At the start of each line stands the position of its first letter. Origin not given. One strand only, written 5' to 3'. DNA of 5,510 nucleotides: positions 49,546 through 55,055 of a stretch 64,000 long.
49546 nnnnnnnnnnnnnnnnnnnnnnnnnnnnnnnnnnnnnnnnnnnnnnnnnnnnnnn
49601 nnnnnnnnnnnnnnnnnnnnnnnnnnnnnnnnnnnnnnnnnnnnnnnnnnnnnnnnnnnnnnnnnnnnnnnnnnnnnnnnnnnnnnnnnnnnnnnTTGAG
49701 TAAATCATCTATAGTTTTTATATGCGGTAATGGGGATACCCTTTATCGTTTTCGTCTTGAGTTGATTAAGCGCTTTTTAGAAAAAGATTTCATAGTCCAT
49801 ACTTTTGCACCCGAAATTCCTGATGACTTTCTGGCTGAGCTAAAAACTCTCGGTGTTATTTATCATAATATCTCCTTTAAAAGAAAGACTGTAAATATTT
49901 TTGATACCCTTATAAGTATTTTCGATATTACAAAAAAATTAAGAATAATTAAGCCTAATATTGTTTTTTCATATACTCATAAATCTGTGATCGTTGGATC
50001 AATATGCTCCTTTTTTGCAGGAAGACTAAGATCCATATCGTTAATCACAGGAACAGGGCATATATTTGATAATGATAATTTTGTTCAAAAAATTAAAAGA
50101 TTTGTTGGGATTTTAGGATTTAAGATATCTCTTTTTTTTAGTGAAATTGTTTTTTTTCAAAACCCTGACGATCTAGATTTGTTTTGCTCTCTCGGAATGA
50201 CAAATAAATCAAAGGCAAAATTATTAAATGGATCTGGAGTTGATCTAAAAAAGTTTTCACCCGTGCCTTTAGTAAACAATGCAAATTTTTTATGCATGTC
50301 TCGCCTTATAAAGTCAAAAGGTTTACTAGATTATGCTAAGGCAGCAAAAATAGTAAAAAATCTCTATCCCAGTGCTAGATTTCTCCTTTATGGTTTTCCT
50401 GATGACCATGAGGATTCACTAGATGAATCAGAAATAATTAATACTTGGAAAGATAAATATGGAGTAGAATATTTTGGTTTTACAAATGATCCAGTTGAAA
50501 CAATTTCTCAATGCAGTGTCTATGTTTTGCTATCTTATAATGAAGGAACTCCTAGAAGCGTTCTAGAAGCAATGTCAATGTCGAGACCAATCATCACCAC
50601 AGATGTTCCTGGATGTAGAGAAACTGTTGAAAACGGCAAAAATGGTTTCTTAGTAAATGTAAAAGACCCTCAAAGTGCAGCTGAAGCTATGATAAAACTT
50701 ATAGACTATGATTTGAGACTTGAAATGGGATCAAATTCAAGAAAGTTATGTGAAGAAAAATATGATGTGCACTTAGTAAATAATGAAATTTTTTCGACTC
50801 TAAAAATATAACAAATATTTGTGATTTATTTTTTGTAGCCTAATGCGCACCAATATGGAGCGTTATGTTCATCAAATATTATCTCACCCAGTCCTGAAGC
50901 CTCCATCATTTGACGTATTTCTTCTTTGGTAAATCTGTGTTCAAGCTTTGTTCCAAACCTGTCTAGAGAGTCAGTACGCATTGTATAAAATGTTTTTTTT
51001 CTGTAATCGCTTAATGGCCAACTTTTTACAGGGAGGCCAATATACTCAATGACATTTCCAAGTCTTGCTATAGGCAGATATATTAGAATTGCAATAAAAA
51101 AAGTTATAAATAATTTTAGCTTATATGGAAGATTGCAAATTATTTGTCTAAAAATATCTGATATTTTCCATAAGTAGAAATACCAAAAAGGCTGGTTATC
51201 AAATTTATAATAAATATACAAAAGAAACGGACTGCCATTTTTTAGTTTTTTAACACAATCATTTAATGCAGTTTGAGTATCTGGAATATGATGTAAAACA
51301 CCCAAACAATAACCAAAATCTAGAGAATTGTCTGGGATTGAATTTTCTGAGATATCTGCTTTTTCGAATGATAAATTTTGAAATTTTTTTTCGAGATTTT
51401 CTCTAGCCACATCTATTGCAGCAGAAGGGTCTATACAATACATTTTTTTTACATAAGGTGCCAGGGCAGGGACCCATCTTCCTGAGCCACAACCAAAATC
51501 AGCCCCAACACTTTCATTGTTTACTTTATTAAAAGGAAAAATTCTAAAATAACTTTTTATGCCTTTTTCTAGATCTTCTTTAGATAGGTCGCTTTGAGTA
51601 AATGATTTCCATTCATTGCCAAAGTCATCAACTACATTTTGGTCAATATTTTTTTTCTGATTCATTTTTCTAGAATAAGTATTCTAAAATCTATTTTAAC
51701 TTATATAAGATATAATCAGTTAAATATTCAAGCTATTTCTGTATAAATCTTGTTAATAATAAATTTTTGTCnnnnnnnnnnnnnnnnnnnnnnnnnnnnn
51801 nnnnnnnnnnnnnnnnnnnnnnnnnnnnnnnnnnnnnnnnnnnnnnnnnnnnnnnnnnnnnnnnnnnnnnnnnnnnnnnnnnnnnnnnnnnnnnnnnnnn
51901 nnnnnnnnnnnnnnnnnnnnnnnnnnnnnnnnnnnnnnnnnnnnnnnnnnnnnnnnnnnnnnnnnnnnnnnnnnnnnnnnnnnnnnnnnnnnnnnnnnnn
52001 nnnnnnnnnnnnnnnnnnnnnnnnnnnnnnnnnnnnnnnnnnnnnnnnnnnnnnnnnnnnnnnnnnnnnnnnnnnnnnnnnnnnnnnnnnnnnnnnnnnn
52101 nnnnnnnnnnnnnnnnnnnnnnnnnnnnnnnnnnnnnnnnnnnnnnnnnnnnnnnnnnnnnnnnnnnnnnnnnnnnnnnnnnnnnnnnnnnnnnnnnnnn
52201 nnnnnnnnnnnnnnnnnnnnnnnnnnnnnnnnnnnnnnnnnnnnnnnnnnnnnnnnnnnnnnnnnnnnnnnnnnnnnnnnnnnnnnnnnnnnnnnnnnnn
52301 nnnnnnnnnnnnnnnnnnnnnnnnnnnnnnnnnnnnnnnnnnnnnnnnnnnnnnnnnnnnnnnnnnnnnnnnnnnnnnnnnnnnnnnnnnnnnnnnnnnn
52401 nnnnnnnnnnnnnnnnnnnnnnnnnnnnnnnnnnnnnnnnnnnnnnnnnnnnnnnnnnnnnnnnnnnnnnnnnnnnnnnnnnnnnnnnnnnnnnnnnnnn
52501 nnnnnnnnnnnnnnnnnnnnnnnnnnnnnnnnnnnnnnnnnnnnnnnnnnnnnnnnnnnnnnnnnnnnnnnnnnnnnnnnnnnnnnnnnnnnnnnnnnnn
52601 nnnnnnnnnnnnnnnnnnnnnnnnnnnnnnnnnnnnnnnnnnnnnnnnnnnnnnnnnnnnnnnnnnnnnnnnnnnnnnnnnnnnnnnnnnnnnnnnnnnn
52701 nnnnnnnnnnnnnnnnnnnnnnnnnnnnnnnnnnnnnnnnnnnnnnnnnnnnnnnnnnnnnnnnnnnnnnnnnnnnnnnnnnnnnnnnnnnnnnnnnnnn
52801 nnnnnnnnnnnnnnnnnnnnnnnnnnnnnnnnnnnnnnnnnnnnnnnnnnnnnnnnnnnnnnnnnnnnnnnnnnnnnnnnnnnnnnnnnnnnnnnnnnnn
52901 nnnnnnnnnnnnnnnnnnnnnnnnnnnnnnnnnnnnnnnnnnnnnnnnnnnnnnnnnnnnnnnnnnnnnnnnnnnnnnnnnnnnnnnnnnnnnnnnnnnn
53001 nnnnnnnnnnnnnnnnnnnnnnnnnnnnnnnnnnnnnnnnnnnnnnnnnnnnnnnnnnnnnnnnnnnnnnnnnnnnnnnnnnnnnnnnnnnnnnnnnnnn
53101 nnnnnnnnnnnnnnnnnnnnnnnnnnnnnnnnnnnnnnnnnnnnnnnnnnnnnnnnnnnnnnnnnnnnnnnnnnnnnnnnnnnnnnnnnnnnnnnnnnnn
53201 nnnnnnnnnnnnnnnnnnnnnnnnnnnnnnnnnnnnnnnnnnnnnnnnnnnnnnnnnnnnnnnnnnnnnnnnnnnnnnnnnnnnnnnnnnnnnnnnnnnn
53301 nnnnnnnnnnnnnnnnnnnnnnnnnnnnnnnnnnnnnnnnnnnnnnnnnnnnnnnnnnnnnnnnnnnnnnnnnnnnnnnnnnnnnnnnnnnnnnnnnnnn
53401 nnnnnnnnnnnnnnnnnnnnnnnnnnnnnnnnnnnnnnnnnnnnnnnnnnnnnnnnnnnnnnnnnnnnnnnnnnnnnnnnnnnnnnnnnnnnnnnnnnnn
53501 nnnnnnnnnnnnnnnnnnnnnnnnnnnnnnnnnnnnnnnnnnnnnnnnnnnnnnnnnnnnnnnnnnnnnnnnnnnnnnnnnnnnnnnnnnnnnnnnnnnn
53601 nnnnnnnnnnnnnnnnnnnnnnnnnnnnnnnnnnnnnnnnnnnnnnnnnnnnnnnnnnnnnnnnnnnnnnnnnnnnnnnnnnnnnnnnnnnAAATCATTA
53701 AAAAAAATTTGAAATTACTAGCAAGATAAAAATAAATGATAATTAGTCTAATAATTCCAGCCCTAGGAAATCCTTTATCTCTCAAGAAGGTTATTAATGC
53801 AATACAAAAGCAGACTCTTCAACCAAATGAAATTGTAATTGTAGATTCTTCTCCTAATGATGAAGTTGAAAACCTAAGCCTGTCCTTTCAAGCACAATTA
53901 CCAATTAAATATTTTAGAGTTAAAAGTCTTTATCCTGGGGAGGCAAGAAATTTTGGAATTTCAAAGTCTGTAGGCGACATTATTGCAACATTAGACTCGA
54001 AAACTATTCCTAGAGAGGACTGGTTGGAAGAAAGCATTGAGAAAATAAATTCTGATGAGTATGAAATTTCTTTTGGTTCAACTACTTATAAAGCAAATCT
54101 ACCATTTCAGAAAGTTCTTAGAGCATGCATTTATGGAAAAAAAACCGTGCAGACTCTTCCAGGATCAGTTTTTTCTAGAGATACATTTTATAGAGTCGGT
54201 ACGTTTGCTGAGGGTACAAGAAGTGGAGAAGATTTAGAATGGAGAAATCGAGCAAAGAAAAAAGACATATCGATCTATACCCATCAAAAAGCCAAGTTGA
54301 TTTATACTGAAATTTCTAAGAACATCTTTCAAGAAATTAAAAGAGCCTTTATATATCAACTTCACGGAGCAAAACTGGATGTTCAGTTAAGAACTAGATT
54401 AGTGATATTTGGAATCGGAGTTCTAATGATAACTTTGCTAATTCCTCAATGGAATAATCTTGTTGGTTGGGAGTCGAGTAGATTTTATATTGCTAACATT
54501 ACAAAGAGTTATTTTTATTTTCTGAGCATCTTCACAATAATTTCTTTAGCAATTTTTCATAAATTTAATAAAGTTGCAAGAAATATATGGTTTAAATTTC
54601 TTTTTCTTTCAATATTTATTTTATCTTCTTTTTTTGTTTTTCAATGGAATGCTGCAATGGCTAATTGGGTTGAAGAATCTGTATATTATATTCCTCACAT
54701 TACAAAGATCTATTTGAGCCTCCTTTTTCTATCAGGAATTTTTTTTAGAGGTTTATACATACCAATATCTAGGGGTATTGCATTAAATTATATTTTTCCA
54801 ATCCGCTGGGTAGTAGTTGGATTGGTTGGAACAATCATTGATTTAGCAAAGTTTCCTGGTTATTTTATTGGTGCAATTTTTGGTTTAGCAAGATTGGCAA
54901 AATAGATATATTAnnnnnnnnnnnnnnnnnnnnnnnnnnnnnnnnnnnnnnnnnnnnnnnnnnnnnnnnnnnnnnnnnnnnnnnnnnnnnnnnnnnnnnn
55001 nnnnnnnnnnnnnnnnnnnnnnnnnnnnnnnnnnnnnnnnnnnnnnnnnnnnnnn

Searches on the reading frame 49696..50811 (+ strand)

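Call 8: search_protein_families(library=pfam, proteins=[window:49696-50811:+], max_evalue=0.00001)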
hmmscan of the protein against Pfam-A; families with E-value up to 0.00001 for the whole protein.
window:49696-50811:+ (371 aa): 2 families
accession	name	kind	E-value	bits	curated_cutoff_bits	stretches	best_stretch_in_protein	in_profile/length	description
PF00534.26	Glycos_transf_1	-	2.4e-29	102.5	26.4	1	196-350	16-171/172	Glycosyl transferases group 1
PF13692.12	Glyco_trans_1_4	-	2.9e-27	96.1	27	1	197-337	3-141/142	Glycosyl transferases group 1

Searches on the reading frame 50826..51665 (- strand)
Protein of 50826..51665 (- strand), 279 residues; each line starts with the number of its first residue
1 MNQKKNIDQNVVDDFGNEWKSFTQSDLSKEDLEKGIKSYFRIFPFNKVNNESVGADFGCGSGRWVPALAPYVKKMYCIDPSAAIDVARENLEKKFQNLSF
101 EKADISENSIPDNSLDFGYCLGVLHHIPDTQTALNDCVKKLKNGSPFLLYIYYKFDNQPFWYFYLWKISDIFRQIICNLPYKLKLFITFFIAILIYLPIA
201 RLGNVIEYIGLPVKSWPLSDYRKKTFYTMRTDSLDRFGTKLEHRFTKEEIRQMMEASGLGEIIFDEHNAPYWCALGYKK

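Call 38: search_protein_families(library=ncbifam, proteins=[window:50826-51665:-], max_evalue=0.000001)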
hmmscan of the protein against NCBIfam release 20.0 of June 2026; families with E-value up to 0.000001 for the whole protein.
window:50826-51665:- (279 aa): 1 family
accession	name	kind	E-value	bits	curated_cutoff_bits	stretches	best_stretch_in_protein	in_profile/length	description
TIGR01983.1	UbiG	equivalog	6.4e-07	28.9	102.95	1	55-148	54-150/228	bifunctional 2-polyprenyl-6-hydroxyphenol methylase/3-demethylubiquinol 3-O-methyltransferase UbiG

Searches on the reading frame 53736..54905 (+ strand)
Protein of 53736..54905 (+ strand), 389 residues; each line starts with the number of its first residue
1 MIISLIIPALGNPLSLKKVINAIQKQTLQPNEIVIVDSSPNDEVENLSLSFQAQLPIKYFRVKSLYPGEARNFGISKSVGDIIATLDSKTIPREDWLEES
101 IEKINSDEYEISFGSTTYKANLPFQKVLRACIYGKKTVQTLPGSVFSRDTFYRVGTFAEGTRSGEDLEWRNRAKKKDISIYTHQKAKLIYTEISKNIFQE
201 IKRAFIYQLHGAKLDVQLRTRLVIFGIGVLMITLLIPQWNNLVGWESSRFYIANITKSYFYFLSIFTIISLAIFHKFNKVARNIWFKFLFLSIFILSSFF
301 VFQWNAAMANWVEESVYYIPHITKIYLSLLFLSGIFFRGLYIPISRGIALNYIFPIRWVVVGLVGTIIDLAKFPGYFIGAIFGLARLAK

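Call 8: search_protein_families(library=pfam, proteins=[window:53736-54905:+], max_evalue=0.00001)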
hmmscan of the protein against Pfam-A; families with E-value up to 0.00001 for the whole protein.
window:53736-54905:+ (389 aa): 1 family
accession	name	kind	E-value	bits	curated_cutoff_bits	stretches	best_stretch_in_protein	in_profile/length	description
PF00535.33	Glycos_transf_2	-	8.7e-18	65.2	23.3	1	4-131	1-130/168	Glycosyl transferase family 2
